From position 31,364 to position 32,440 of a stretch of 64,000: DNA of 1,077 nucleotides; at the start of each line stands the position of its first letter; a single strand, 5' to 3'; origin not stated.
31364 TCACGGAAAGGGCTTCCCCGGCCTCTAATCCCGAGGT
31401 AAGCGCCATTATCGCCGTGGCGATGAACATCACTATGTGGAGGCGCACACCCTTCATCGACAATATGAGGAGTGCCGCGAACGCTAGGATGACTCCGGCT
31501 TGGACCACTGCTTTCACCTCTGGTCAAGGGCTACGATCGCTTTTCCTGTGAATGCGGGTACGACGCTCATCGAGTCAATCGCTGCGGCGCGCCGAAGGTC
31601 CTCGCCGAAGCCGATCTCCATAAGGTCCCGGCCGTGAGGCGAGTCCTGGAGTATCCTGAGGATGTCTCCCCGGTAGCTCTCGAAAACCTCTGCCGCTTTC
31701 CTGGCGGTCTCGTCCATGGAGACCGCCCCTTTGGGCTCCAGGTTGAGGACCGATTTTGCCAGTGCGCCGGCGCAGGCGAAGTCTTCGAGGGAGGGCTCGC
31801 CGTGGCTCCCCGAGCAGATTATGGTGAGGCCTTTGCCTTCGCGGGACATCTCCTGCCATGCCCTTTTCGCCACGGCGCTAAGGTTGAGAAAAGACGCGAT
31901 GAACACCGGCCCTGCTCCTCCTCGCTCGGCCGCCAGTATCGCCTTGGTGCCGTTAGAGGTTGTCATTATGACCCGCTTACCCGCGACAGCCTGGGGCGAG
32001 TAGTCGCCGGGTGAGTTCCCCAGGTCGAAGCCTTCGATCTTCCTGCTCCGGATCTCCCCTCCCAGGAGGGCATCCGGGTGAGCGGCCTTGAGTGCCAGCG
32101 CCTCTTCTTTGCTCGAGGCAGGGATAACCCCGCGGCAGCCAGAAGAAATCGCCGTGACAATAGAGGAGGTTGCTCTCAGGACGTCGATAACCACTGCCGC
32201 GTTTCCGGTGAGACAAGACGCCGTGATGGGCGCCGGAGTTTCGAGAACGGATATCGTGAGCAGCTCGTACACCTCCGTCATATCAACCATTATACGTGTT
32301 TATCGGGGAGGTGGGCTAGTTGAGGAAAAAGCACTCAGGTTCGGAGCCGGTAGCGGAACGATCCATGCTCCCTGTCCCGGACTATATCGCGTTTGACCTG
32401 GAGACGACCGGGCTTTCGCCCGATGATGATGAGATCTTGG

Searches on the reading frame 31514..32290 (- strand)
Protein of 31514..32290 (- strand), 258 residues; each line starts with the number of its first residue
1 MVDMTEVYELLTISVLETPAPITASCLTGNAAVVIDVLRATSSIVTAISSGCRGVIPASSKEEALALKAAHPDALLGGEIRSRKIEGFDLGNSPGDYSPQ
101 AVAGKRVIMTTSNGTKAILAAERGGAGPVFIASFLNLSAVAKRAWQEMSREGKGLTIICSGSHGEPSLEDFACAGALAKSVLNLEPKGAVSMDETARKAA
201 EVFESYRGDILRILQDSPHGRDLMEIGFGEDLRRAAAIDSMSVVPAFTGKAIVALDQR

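Call 26: find_encoding_contigs(protein=window:31514-32290:-, flank=10000, max_places=1)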
Protein window:31514-32290:- (258 aa): 24 contigs read that carry it; 1 place shown.
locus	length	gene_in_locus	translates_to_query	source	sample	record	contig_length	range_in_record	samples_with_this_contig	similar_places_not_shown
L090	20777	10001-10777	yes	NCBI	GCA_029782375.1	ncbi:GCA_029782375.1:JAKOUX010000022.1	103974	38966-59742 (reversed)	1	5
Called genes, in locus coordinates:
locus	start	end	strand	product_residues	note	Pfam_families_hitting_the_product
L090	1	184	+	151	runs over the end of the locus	-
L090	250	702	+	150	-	PF12788:YmaF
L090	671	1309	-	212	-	PF04961:FTCD_C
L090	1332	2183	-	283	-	PF00763:THF_DHG_CYH, PF02882:THF_DHG_CYH_C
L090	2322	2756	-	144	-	PF13248:Zn_ribbon_3 (weak), PF13240:Zn_Ribbon_1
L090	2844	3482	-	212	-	PF00596:Aldolase_II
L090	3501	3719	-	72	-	-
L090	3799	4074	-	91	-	-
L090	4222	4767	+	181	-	-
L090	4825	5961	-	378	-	PF01471:PG_binding_1, PF09374:PG_binding_3 (weak), PF01476:LysM, PF01522:Polysacc_deac_1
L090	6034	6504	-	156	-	PF12670:DUF3792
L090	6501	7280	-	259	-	PF01975:SurE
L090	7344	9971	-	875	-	PF00929:RNase_T, PF13307:Helicase_C_2 (weak)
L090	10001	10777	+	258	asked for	PF04029:2-ph_phosp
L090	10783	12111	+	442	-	PF04165:DUF401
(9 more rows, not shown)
